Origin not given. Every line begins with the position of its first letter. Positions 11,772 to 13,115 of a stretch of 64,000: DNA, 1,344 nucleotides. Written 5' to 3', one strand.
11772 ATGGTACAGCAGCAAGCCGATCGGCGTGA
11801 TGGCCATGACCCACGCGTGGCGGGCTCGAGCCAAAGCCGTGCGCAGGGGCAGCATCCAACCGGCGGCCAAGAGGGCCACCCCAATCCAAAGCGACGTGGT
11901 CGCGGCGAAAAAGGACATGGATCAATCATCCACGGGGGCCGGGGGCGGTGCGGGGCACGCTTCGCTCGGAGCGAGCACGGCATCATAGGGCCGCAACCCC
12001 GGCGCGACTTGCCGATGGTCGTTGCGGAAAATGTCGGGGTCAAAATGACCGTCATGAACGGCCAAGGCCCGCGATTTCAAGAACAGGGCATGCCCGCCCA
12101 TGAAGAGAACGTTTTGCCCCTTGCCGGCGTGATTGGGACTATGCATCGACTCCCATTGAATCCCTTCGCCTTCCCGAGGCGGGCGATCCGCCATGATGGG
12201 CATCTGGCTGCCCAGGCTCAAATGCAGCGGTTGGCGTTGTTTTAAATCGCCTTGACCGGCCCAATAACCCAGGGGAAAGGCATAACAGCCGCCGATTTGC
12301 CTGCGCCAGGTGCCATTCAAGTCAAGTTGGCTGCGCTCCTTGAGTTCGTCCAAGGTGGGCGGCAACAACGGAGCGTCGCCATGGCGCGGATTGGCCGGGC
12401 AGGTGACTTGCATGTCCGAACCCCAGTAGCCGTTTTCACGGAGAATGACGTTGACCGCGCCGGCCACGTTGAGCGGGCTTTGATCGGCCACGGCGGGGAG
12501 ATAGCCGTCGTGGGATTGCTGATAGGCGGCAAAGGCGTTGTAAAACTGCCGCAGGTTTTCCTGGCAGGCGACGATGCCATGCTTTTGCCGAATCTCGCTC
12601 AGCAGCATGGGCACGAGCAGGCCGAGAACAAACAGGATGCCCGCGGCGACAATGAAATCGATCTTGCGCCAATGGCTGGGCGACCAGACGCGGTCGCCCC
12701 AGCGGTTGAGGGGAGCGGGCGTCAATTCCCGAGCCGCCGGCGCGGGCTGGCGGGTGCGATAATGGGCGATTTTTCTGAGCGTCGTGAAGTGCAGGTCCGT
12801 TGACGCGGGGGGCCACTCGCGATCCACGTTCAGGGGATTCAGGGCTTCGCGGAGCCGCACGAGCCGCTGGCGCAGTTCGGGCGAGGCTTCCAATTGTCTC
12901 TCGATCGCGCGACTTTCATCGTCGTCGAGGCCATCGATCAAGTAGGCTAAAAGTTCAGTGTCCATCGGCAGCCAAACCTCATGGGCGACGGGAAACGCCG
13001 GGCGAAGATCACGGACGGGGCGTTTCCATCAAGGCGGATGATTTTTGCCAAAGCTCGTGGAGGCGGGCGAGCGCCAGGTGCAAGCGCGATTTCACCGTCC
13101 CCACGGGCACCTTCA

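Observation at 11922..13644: ECF sigma factor paired with an anti-sigma factor whose sensor domain is a DUF1559 domain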

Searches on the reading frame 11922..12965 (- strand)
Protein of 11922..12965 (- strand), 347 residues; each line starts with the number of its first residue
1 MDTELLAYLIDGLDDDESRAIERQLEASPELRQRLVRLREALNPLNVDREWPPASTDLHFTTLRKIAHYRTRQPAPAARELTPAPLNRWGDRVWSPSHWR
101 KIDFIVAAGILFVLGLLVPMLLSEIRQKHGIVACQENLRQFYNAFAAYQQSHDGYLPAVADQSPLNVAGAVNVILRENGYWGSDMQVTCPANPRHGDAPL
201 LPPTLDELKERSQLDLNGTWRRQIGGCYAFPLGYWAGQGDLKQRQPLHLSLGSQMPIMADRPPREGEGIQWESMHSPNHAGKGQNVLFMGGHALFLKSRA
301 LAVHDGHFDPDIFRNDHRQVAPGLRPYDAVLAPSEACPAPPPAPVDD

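Call 3: search_protein_families(library=pfam, proteins=[window:11922-12965:-], max_evalue=10)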
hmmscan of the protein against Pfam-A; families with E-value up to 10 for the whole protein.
window:11922-12965:- (347 aa): 2 families
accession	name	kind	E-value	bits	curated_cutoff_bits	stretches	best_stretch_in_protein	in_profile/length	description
PF22618.1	RskA_N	-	0.021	15.5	27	1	10-33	10-34/48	Anti-sigma-K factor RskA, N-terminal domain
PF17413.7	VirB7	-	0.066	13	25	1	44-61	13-29/35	Outer membrane lipoprotein virB7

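Call 4: search_protein_families(library=ncbifam, proteins=[window:11922-12965:-], max_evalue=10)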
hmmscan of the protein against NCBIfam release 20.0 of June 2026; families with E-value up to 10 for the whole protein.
window:11922-12965:- (347 aa): 3 families
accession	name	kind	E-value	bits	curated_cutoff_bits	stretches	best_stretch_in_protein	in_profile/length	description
NF052375.1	antisigma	equivalog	3.7e-11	43.5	100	1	5-121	2-104/217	anti-sigma factor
NF010501.0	PRK13920.1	subfamily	9.7e-05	22.1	225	1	5-47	8-50/213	putative anti-sigmaE protein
NF010433.1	PRK13859.1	equivalog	0.095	12.5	60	1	42-62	28-47/55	type IV secretion system lipoprotein VirB7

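Call 10: find_homologous_proteins(query=window:11922-12965:-, max_evalue=0.001)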
Query window:11922-12965:- (347 aa): 42 proteins with E <= 0.001 among 5438 candidates.
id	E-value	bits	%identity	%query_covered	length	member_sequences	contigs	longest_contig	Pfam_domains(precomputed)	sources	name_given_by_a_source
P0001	2.1e-239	812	100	100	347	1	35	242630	-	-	-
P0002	2.9e-154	532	65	100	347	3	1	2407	-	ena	-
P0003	1.1e-86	310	45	95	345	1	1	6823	-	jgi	jgi:prepilin-type processing-associated H-X9-DG protein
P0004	5.4e-86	307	45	92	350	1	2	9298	-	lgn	-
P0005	5.7e-83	297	45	96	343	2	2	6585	-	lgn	-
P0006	5.9e-82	294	43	97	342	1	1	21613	-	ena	-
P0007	5.2e-59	218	39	98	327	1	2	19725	-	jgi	jgi:hypothetical protein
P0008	1.0e-57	214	39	98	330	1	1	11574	-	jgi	jgi:hypothetical protein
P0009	2.6e-57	213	38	99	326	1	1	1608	-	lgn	-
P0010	1.1e-55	208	40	98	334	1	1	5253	-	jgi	jgi:prepilin-type processing-associated H-X9-DG protein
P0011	2.8e-52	196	39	97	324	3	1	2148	-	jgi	jgi:prepilin-type processing-associated H-X9-DG protein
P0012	3.5e-52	196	39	98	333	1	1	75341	-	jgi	jgi:hypothetical protein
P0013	2.9e-51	193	39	97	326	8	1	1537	-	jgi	-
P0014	5.5e-50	189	37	96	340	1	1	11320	-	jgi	jgi:hypothetical protein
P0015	1.2e-49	188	41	97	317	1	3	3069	-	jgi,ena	jgi:prepilin-type processing-associated H-X9-DG protein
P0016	2.5e-49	187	38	98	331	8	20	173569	-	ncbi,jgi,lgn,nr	ncbi:MAG TPA: hypothetical protein VK395_03930 [Gemmataceae bacterium]|nr:hypothetical protein [Gemm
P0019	3.0e-46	176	36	98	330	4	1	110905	-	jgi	jgi:prepilin-type processing-associated H-X9-DG protein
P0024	1.4e-43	168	37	97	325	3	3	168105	PF07596.17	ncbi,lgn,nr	ncbi:MAG: hypothetical protein L0Y72_20525 [Gemmataceae bacterium]|nr:hypothetical protein [Gemmatac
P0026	1.9e-40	157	36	98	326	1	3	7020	PF07596.17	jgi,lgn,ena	jgi:prepilin-type processing-associated H-X9-DG protein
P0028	8.3e-40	155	35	98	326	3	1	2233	PF07596.17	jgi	jgi:prepilin-type processing-associated H-X9-DG protein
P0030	3.5e-39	153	36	98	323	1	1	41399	PF07596.17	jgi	jgi:prepilin-type processing-associated H-X9-DG protein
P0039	1.1e-6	46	26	89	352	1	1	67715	-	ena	-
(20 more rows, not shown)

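Call 12: search_protein_families(library=pfam, alignment_id=A1, max_evalue=0.01)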
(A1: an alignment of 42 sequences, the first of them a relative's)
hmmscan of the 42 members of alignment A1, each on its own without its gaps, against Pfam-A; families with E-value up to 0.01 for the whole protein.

A. member 1, P0001 (347 aa): 0 families

B. families by the number of members that match (of 42 scanned): 3 families
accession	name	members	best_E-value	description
PF07596.16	SBP_bac_10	21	1.2e-08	Protein of unknown function (DUF1559)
PF22618.1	RskA_N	5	0.0002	Anti-sigma-K factor RskA, N-terminal domain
PF13490.11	zf-HC2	2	0.0065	Putative zinc-finger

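Call 13: search_protein_families(library=ncbifam, alignment_id=A1, max_evalue=0.01)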
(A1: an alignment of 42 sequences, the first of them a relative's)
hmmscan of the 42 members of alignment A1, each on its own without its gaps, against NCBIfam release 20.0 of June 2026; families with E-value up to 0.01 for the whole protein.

A. member 1, P0001 (347 aa): 2 families
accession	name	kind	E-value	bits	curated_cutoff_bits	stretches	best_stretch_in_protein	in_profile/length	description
NF052375.1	antisigma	equivalog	3.7e-11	43.5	100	1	5-121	2-104/217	anti-sigma factor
NF010501.0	PRK13920.1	subfamily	9.7e-05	22.1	225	1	5-47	8-50/213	putative anti-sigmaE protein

B. families by the number of members that match (of 42 scanned): 7 families
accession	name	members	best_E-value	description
NF052375.1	antisigma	41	5.3e-19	anti-sigma factor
NF010501.0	PRK13920.1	38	1.6e-13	putative anti-sigmaE protein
TIGR04294.2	pre_pil_HX9DG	7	0.00014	H-X9-DG-CTERM domain-containing protein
TIGR04529.1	MTB_hemophore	3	3.7e-05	hemophore-related protein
TIGR01709.2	typeII_sec_gspL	2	0.0031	type II secretion system protein GspL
TIGR01710.1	typeII_sec_gspG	1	0.0049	type II secretion system major pseudopilin GspG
NF041013.1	T4P_ComGE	1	0.0069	competence type IV pilus minor pilin ComGE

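Call 17: search_protein_families(library=pfam, proteins=[P0024, P0026, P0028, P0030, P0010, P0019, P0003, P0039, P0016, P0012], max_evalue=1)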
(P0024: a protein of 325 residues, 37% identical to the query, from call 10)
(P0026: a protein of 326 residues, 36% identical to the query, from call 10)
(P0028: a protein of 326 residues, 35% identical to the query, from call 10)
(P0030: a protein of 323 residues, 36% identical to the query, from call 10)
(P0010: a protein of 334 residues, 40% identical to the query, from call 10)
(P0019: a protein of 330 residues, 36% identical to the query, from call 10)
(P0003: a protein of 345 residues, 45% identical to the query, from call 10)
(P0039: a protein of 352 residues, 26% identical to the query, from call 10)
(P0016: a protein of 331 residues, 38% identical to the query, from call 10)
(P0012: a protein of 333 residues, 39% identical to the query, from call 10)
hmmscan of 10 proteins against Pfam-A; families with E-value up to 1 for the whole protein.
P0024 (325 aa): 2 families
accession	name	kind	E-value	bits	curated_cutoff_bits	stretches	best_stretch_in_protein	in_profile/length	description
PF07596.16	SBP_bac_10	-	1.2e-08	35.8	23.3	2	126-163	3-40/268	Protein of unknown function (DUF1559)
PF14631.11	FancD2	-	0.31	8.8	27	1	86-150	1215-1279/1418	Fanconi anaemia protein FancD2 nuclease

P0026 (326 aa): 1 family
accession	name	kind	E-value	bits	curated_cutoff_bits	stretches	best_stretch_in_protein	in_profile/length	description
PF07596.16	SBP_bac_10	-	7.4e-06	26.6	23.3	2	254-288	229-262/268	Protein of unknown function (DUF1559)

P0028 (326 aa): 1 family
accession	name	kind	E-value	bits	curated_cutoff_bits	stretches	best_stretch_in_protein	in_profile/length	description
PF07596.16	SBP_bac_10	-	4.4e-06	27.4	23.3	2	251-288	226-262/268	Protein of unknown function (DUF1559)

P0030 (323 aa): 1 family
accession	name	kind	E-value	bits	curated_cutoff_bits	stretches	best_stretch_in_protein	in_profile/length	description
PF07596.16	SBP_bac_10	-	3.8e-06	27.6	23.3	2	122-152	7-36/268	Protein of unknown function (DUF1559)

P0010 (334 aa): 1 family
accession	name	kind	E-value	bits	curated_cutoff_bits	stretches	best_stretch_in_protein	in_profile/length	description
PF22618.1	RskA_N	-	0.026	15.1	27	1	17-39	10-33/48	Anti-sigma-K factor RskA, N-terminal domain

P0019 (330 aa): 1 family
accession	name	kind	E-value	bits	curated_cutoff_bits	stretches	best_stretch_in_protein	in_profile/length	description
PF07596.16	SBP_bac_10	-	0.00064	20.3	23.3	1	232-289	207-263/268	Protein of unknown function (DUF1559)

P0003 (345 aa): 2 families
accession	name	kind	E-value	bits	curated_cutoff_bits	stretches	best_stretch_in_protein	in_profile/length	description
PF13490.11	zf-HC2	-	0.034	14.7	22.2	1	7-32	10-35/35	Putative zinc-finger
PF05750.17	Rubella_Capsid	-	0.053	13.8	27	0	58-118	139-199/206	Rubella capsid protein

P0039 (352 aa): 2 families
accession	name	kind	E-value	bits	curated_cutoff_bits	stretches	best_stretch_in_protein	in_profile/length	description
PF07596.16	SBP_bac_10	-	0.00022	21.8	23.3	1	134-178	3-46/268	Protein of unknown function (DUF1559)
PF04545.22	Sigma70_r4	-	0.19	11.7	24.1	1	1-24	2-25/50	Sigma-70, region 4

P0016 (331 aa): 3 families
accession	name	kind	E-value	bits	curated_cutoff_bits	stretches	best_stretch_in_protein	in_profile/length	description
PF07596.16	SBP_bac_10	-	0.0032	18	23.3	1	124-149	10-34/268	Protein of unknown function (DUF1559)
PF22618.1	RskA_N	-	0.06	14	27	1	10-31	10-31/48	Anti-sigma-K factor RskA, N-terminal domain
PF00228.25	Bowman-Birk_leg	-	0.95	10.3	20.4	1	179-191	4-17/25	Bowman-Birk serine protease inhibitor family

P0012 (333 aa): 0 families

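Call 19: find_related_loci(query=A1, collection=genome_contigs, flank=5000)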
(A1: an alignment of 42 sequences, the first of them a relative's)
Query A1 (347 aa) in genome_contigs; peptide patterns used: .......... (x = any residue, [..] = any of these).
600 stretches matched a pattern (row limit reached: there are more); 404 encode a relative of the query (tblastn E <= 1e-3); the best 80 are kept; 80 distinct loci.
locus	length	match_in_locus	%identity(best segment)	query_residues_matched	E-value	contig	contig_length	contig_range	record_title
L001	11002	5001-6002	37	1-338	6e-58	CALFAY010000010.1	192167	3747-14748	MAG: uncultured planctomycete isolate H1_Bin_Bin_101_sub_1 genome assembly, contig: c_000000565631, whole genome shotgun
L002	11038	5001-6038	35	1-346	9e-54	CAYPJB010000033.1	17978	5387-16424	MAG TPA_asm: uncultured Bacteroidales bacterium isolate binchicken_co197_566 genome assembly, contig: NODE_4906_length_1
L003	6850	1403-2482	35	2-339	5e-52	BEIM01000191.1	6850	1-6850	Bacterium HR36 DNA, contig: NODE_3392_191, isolate: HRbin36, whole genome shotgun sequence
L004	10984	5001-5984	36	1-340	2e-50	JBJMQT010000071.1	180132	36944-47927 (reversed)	MAG: Gemmataceae bacterium isolate H3_18_all_fractions_metab_conc_21_57_12 k255_2947980, whole genome shotgun sequence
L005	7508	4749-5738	36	1-339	2e-49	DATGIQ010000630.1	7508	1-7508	MAG TPA_asm: Gemmataceae bacterium isolate SMAG_U9811 k141_192488, whole genome shotgun sequence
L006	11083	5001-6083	33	2-339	2e-49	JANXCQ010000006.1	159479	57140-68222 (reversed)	MAG: Gemmatales bacterium isolate SKYB77 NODE_6_length_159479_cov_44.232996, whole genome shotgun sequence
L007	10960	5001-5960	37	1-338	3e-49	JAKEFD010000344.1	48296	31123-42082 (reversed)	MAG: Gemmataceae bacterium isolate PMV_2.37 PMV_2.37.k101_1786811, whole genome shotgun sequence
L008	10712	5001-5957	36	16-338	1e-47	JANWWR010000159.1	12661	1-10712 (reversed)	MAG: Gemmatales bacterium isolate SKYG27 k141_747810, whole genome shotgun sequence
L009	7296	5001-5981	38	1-340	2e-47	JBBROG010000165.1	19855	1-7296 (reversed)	MAG: Gemmatales bacterium isolate La1_metabat2.252 LA1C_B2.252_k141_299476L_19855_cov_15.9927, whole genome shotgun sequ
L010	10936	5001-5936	37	1-338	1e-46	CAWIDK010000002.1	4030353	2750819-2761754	MAG: uncultured Gemmataceae bacterium isolate MFD01248.bin.2.72 genome assembly, contig: contig_12364, whole genome shot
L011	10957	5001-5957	34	1-340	5e-46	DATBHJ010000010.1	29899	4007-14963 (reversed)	MAG TPA_asm: Gemmataceae bacterium isolate SMAG_U3862 k141_1139125, whole genome shotgun sequence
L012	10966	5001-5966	36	1-336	4e-45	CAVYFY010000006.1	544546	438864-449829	MAG: uncultured Planctomycetota bacterium isolate MFD04463.bin.2.12 genome assembly, contig: contig_22089, whole genome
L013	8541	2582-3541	35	1-340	3e-44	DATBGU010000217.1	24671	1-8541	MAG TPA_asm: Gemmataceae bacterium isolate SMAG_U3846 k141_1476076, whole genome shotgun sequence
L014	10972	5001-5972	35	1-342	5e-44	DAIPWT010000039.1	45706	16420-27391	MAG TPA_asm: Gemmataceae bacterium isolate CTOTU41487 NODE_514_length_45706_cov_11.305974, whole genome shotgun sequence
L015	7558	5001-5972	36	1-338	9e-44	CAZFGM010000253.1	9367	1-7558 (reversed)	MAG TPA_asm: uncultured Alcaligenaceae bacterium isolate binchicken_co95_61 genome assembly, contig: NODE_3874_length_93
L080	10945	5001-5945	30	1-340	4e-33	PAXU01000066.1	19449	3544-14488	MAG: Rhodopirellula sp. isolate SAT12 248114, whole genome shotgun sequence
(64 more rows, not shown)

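Call 21: predict_structure(alignment_id=A1)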
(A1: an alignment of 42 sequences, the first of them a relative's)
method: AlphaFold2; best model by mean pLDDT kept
length: 347 residues; sequences in the alignment: 42
mean_pLDDT: 88.4   pTM: 0.69
mean pLDDT of the five models: 88.4, 88.0, 87.0, 86.8, 86.6
residues with pLDDT >= 90: 252; 70-90: 54; 50-70: 25; < 50: 16
segments of 3 or more residues with pLDDT < 50: 77-91
pLDDT, mean of each block of 10 residues (from residue 1): 88 94 97 95 73 69 78 51 45 64 91 96 95 97 98 97 95 98 93 76 96 93 95 95 96 97 93 94 97 97 89 96 94 93 74
secondary structure, 60 per line:
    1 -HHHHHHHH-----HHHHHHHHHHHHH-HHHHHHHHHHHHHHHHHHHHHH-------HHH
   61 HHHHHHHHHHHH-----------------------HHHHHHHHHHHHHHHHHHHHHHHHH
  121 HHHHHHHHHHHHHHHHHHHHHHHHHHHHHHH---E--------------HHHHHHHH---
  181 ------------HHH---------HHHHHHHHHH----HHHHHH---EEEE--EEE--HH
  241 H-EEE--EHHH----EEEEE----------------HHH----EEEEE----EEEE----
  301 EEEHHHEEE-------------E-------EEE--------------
elements in order: H2-9 H15-27 H29-50 H58-72 H96-151 H170-177 H205-214 H219-224 E228-231 E234-236 E243-245 E256-260 E284-288 E293-296 E301-303 E307-309 E331-333

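Call 25: fold_search(model_id=the predicted structure, library=pdb)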
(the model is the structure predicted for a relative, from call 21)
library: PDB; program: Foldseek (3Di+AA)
matches with E <= 10: 33; with E <= 0.001: 0
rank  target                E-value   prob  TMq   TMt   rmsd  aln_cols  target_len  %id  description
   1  8hey_M                6.0e-01  0.02  0.10  0.08  17.2       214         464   14  One CVSC-binding penton vertex in HCMV B-capsid (released 2023-11-01)
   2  8tes_G                8.8e-01  0.02  0.09  0.07  16.4       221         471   12  Human cytomegalovirus portal vertex, virion configuration 2 (VC2) (released 2024-03-06)
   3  9hnc_JJJ              2.2e+00  0.04  0.05  0.06   6.1        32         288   16  Crystal structure of potassium-independent L-asparaginase from Phaseolus vulgaris (PvAIII, PvAspG2) (released 2025-05-14)
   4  8tep_G                2.4e+00  0.01  0.10  0.08  18.4       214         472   13  Human cytomegalovirus portal vertex, virion configuration 1 (VC1) (released 2024-03-06)
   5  9e71_BE               2.9e+00  0.02  0.06  0.07   8.6        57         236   14  Cryo-EM structure of the Pyrobaculum calidifontis 70S ribosome (released 2024-11-20)
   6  3hug_D                3.7e+00  0.47  0.14  0.65   3.2        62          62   19  Crystal structure of Mycobacterium tuberculosis anti-sigma factor RslA in complex with -35 promoter binding domain of  (released 2010-03-02)
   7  7yw1_A                3.7e+00  0.01  0.07  0.04  16.1       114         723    8  crystal structure of UBE2O (released 2023-08-30)
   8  9hcj_P0               3.9e+00  0.02  0.09  0.06  20.8       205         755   10  D. discoideum nuclear pore complex (released 2024-12-25)
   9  3hug_H                4.5e+00  0.41  0.14  0.65   3.1        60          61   20  Crystal structure of Mycobacterium tuberculosis anti-sigma factor RslA in complex with -35 promoter binding domain of  (released 2010-03-02)
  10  3hug_P                4.8e+00  0.38  0.14  0.66   3.2        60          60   20  Crystal structure of Mycobacterium tuberculosis anti-sigma factor RslA in complex with -35 promoter binding domain of  (released 2010-03-02)
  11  3hug_B                5.1e+00  0.35  0.14  0.65   3.4        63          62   19  Crystal structure of Mycobacterium tuberculosis anti-sigma factor RslA in complex with -35 promoter binding domain of  (released 2010-03-02)
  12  5wuq_D                5.4e+00  0.21  0.12  0.53   9.7        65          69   12  Crystal structure of SigW in complex with its anti-sigma RsiW, a zinc binding form (released 2017-03-29)
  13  3kbg                  5.4e+00  0.01  0.07  0.12  14.5       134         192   10  Crystal structure of the 30S ribosomal protein S4e from Thermoplasma acidophilum. Northeast Structural Genomics Consorti (released 2009-10-27)
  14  3hug_L                5.7e+00  0.30  0.14  0.64   3.3        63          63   19  Crystal structure of Mycobacterium tuberculosis anti-sigma factor RslA in complex with -35 promoter binding domain of  (released 2010-03-02)
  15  4wxk_D                6.1e+00  0.02  0.06  0.10   8.0        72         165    8  Crystal structure of a peptide deformylase from Haemophilus influenzae (released 2015-11-18)
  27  3hug_F                8.9e+00  0.33  0.12  0.67   1.5        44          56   25  Crystal structure of Mycobacterium tuberculosis anti-sigma factor RslA in complex with -35 promoter binding domain of  (released 2010-03-02)
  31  3hug_J                9.5e+00  0.16  0.14  0.61   4.5        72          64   19  Crystal structure of Mycobacterium tuberculosis anti-sigma factor RslA in complex with -35 promoter binding domain of  (released 2010-03-02)
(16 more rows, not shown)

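Call 26: search_solved_structures(query=A1, max_evalue=1, show_alignments=2)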
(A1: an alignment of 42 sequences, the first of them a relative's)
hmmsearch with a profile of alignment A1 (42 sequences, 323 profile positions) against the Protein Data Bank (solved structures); distinct sequences matched with E-value up to 1: 8.
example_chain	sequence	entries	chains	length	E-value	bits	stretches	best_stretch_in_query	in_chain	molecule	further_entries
4nqw_B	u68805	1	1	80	0.29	13.3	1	8-64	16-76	Anti-sigma-K factor RskA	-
9egp_A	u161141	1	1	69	0.44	12.6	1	95-151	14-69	Geopilin domain 1 protein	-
5gjv_C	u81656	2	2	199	0.47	12.6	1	18-101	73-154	Voltage-dependent L-type calcium channel subunit beta-1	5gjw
1vyv_A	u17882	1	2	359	0.54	12.4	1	18-100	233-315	CALCIUM CHANNEL BETA-4SUBUNIT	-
3hug_B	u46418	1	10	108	0.63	12.1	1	7-49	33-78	PROBABLE CONSERVED MEMBRANE PROTEIN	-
9x1x_A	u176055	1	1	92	0.68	12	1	30-82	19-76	P57-M5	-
4ivv_A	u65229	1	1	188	0.78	11.8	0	19-77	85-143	Autolysin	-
9x1w_A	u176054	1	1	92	0.89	11.6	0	30-82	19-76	P57-M4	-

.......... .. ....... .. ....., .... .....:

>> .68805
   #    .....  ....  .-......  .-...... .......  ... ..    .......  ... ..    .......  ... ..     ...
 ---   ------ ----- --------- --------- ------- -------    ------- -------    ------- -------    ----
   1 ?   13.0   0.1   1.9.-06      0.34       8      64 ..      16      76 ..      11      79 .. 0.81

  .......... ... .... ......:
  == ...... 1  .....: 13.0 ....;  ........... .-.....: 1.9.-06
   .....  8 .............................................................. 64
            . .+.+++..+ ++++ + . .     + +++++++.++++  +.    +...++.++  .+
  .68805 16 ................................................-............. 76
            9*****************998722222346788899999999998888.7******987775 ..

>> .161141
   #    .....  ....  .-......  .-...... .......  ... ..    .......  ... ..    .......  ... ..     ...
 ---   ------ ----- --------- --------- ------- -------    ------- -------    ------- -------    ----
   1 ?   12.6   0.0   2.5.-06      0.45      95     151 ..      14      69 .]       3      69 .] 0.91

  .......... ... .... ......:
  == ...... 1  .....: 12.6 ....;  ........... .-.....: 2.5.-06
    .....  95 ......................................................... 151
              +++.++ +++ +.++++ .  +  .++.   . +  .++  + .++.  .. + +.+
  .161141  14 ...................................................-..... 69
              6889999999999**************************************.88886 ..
